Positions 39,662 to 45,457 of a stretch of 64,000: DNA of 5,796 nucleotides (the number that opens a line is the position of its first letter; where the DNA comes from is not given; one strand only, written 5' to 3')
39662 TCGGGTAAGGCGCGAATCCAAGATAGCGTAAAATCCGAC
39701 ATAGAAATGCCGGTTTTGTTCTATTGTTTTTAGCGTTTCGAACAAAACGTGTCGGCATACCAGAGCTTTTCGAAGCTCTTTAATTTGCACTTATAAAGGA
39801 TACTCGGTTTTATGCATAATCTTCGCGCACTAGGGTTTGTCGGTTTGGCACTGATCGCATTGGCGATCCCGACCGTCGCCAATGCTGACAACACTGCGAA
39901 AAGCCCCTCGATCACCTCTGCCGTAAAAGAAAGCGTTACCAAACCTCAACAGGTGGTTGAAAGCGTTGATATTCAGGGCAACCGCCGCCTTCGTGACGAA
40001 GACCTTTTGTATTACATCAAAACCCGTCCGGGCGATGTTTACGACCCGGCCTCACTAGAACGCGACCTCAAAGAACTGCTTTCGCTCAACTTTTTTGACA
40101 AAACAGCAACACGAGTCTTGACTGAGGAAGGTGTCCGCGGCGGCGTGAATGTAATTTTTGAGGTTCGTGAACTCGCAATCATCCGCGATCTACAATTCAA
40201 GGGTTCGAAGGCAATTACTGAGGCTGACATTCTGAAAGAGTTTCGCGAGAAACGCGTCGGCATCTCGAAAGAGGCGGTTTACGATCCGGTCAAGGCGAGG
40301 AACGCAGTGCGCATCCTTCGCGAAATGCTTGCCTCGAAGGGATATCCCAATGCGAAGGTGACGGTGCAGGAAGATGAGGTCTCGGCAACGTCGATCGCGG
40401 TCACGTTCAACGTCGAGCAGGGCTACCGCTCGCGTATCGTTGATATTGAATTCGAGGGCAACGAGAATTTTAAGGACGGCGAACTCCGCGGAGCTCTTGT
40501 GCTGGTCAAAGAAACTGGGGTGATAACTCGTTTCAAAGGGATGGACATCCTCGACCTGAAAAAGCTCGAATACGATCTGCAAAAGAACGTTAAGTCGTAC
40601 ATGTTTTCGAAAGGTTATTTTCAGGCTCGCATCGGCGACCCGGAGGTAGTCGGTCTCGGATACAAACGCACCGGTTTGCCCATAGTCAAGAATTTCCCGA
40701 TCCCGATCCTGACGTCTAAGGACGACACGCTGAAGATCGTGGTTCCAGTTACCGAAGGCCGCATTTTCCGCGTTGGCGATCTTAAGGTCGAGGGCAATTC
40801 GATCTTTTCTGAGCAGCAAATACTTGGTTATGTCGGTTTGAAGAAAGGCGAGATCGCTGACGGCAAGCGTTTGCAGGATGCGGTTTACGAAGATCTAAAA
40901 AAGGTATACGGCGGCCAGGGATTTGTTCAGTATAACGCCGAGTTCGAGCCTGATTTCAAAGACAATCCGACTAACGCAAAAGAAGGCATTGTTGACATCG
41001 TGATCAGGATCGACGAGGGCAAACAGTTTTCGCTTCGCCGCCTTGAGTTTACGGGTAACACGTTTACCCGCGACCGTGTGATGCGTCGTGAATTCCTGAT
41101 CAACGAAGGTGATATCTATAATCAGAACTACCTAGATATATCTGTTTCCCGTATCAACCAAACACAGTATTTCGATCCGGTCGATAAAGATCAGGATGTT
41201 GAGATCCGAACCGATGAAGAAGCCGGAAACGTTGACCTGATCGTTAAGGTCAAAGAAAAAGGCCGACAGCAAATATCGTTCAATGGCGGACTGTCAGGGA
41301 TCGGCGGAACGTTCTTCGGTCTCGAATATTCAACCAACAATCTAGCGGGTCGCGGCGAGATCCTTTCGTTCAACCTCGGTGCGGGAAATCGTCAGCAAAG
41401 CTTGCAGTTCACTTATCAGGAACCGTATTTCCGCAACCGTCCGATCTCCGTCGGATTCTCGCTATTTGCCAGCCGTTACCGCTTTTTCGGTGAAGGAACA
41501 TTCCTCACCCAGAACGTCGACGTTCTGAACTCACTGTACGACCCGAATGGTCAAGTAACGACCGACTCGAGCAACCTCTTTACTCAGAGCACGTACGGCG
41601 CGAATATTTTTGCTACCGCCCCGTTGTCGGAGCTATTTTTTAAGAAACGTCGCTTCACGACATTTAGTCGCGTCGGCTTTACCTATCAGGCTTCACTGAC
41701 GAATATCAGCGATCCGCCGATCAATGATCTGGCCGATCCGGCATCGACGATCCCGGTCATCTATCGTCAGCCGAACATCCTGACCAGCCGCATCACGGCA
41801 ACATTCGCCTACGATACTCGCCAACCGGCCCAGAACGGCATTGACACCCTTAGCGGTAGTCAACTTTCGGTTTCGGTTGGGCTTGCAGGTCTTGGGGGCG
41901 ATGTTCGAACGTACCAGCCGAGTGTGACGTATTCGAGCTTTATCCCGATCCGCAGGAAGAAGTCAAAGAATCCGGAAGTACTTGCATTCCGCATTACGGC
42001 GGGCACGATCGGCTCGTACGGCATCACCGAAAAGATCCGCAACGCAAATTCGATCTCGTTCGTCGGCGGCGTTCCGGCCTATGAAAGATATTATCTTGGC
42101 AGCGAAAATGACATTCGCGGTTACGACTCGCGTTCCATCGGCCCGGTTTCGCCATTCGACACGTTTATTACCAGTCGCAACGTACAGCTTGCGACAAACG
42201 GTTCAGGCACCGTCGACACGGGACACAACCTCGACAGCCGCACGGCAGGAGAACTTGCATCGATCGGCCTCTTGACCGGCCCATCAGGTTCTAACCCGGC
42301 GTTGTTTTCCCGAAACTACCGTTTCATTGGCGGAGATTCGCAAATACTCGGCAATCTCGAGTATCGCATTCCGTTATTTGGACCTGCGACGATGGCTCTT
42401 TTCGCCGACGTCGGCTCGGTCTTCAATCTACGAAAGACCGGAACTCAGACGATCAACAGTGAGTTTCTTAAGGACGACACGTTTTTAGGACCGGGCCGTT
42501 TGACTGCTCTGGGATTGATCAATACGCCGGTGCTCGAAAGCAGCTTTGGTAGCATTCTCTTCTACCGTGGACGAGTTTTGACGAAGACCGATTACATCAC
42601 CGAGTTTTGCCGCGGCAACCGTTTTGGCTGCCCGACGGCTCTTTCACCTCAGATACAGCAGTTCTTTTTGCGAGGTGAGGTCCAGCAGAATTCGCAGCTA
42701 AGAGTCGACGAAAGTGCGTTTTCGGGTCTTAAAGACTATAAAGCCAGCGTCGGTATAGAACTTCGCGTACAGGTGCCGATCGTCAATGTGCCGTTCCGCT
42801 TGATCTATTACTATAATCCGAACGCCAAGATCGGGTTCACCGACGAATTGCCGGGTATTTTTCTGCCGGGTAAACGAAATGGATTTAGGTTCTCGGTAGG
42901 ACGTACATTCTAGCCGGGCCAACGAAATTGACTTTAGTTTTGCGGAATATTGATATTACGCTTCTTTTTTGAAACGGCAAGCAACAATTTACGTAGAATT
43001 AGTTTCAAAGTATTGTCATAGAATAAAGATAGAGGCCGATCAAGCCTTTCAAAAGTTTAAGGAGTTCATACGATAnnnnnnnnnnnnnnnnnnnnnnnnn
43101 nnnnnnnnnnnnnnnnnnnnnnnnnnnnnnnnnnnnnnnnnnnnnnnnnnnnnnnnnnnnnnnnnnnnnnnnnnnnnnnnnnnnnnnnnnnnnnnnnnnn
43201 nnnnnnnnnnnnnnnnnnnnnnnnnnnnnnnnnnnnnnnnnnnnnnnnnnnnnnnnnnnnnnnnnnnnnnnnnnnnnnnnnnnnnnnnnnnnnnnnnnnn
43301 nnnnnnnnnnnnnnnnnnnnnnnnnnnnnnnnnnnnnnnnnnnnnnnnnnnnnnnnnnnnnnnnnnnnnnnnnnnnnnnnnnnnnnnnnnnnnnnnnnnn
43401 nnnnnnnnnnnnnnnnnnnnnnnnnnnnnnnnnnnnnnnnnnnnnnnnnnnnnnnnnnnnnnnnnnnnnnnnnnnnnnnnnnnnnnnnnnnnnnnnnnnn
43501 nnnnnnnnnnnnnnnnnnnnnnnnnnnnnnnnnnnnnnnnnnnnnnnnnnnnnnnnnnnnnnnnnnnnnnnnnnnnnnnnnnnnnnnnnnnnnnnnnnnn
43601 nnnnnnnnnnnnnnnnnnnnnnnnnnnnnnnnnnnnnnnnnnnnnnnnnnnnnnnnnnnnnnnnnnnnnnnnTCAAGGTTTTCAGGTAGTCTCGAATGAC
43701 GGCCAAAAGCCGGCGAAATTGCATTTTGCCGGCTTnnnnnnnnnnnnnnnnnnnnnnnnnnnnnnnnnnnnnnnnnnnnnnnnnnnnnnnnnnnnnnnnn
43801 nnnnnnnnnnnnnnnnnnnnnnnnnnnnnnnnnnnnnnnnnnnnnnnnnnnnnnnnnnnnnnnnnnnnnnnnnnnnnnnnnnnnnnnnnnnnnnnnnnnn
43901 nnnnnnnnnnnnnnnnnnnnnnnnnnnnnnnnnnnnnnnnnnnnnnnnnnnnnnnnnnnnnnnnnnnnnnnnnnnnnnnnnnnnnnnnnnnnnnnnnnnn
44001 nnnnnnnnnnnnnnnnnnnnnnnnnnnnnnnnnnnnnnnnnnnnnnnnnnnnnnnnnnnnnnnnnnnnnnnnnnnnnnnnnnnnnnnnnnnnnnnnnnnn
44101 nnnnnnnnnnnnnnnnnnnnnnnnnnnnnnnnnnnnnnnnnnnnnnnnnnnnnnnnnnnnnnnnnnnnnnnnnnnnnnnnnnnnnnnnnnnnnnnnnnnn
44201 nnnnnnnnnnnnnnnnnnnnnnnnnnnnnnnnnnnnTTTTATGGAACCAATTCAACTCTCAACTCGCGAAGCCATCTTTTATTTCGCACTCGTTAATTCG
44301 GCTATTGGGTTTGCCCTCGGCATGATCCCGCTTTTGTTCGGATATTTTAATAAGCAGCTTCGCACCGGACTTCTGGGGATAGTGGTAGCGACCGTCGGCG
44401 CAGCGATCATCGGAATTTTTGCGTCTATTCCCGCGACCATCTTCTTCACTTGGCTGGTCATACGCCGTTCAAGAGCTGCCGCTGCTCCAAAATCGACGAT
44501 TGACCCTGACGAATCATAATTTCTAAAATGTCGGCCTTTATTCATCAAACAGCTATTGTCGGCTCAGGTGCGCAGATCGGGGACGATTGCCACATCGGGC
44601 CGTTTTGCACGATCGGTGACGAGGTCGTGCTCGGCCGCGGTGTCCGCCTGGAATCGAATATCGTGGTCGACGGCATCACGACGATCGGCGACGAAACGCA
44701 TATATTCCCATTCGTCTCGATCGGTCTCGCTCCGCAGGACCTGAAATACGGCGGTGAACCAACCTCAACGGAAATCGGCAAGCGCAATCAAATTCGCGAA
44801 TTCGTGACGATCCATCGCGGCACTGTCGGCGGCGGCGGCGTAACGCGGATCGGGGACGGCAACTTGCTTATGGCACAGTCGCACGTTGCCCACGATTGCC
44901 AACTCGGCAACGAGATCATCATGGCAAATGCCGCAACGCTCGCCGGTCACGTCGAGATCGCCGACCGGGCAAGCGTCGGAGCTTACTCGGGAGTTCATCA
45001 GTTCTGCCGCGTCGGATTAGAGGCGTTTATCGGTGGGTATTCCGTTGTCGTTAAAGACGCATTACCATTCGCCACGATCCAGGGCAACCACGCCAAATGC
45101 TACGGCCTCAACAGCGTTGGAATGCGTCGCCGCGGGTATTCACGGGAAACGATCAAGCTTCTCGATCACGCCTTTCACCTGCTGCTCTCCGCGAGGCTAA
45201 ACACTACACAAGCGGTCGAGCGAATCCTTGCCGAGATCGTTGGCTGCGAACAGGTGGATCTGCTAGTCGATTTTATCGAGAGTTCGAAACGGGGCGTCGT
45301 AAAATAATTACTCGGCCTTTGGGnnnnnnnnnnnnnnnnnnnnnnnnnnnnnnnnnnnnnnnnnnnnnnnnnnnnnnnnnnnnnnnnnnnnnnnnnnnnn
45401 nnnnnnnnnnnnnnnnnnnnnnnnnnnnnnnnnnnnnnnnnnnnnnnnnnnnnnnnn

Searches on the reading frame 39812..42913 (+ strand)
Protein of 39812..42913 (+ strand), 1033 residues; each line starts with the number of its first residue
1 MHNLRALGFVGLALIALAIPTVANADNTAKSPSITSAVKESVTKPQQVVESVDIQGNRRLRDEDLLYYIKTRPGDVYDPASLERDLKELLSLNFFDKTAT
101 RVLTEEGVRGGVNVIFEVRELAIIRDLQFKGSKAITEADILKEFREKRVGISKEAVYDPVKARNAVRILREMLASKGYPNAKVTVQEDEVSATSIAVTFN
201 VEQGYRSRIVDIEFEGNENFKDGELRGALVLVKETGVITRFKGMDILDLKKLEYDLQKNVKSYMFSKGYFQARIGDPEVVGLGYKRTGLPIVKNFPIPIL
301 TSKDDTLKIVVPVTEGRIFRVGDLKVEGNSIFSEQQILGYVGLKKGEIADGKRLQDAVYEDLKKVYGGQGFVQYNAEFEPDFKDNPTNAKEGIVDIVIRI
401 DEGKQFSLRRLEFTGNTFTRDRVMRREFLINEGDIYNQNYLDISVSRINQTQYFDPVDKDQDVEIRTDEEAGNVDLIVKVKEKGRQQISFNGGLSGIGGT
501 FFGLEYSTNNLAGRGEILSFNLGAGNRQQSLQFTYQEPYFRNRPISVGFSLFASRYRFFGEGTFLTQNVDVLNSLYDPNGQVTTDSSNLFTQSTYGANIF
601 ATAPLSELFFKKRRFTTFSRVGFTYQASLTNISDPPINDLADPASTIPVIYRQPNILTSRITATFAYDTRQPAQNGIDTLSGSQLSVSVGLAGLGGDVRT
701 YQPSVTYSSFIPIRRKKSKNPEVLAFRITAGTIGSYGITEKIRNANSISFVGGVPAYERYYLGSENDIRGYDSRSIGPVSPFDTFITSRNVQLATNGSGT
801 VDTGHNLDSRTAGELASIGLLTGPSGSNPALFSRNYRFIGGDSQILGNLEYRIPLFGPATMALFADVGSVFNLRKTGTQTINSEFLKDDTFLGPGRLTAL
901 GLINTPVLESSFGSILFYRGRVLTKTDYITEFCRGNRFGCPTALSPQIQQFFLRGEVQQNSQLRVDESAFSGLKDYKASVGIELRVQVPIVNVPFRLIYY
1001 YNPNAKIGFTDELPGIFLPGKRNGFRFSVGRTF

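Call 50: search_protein_families(library=pfam, proteins=[window:39812-42913:+], max_evalue=0.00001)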
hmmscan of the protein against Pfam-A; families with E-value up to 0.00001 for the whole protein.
window:39812-42913:+ (1033 aa): 2 families
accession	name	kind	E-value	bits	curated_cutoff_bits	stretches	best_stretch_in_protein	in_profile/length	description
PF07244.20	POTRA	-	1.4e-49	167.1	21.3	5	48-120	2-78/79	Surface antigen variable number repeat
PF01103.29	Omp85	-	1.9e-36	126.7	24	1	510-1033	1-325/325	Omp85 superfamily domain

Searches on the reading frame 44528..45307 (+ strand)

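Call 51: search_protein_families(library=pfam, proteins=[window:44528-45307:+], max_evalue=0.00001)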
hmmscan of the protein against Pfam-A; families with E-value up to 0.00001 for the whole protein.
window:44528-45307:+ (259 aa): 3 families
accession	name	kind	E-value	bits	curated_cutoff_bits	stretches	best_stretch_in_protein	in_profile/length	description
PF13720.11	Acetyltransf_11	-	6.6e-23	81.3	24.5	1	177-258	1-82/82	Udp N-acetylglucosamine O-acyltransferase; Domain 2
PF00132.30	Hexapep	-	6.7e-22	76.6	27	1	9-41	2-34/36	Bacterial transferase hexapeptide (six repeats)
PF25084.1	LbH_EIF2B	-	6.1e-09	36.3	54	0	2-59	15-70/105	EIF2B subunit epsilon LbH domain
